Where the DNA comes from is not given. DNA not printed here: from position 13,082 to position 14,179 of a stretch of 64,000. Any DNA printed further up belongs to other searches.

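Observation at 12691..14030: Orphan 1.3-kb island with strong promoter, leader ORF and attenuator in front of a domain-less 265-aa protein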

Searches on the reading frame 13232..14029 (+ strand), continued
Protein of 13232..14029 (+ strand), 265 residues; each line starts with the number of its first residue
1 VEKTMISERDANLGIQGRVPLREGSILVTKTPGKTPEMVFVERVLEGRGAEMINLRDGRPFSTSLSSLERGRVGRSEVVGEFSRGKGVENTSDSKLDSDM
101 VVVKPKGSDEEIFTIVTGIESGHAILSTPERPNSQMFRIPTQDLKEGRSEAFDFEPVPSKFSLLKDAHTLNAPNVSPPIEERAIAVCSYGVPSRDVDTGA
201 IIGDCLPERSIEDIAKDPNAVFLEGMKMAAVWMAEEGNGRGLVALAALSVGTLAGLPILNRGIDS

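Call 102: fold_search(model_id=the predicted structure, library=viral)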
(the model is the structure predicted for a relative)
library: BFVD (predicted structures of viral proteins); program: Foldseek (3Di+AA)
matches with E <= 10: 1189; with E <= 0.001: 1
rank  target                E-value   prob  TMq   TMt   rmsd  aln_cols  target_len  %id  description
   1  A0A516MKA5            2.2e-04  0.99  0.20  0.16  19.8       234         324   10  (no name in the UniProt tables at hand)
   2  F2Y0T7                1.1e-03  0.98  0.20  0.16  20.2       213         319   13  (no name in the UniProt tables at hand)
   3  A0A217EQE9            2.2e-03  0.60  0.16  0.13  19.6       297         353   11  Host shutoff protein [Bacillus phage vB_BsuM-Goe2]
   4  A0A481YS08            2.4e-03  0.99  0.17  0.12  15.5       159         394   13  SprT-like family protein [Marseillevirus LCMAC101]
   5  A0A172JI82            3.9e-03  0.96  0.18  0.27  11.8       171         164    9  Uncharacterized protein [Bacillus phage AR9]
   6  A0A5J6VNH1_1          3.9e-03  0.91  0.19  0.06  20.7       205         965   10  Uncharacterized protein [Megaviridae environmental sample]
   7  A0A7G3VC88            4.1e-03  0.47  0.13  0.07  19.4       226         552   16  Uncharacterized protein [Arthrobacter phage Bumble]
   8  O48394                4.9e-03  0.95  0.21  0.26  13.4       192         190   14  Putative gene 38 protein [Bacillus phage SP01]
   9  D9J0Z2                4.9e-03  0.77  0.18  0.21  30.2       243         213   14  Gp194 [Brochothrix phage A9]
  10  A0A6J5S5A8            5.8e-03  0.91  0.20  0.25  18.5       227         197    7  Uncharacterized protein [uncultured Caudovirales phage]
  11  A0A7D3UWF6            6.9e-03  0.99  0.19  0.15  15.0       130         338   11  SprT-like protein [Fadolivirus FV1/VV64]
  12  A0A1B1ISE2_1          7.7e-03  0.98  0.22  0.06  15.9       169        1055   14  (no name in the UniProt tables at hand)
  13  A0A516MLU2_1          7.7e-03  0.54  0.16  0.04  19.8       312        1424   13  (no name in the UniProt tables at hand)
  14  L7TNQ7                8.1e-03  0.97  0.17  0.06  12.7       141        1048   13  Uncharacterized protein [Haloarcula vallismortis tailed virus 1]
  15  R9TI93                9.1e-03  0.91  0.18  0.24  18.3       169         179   10  Uncharacterized protein [Vibrio phage nt-1]
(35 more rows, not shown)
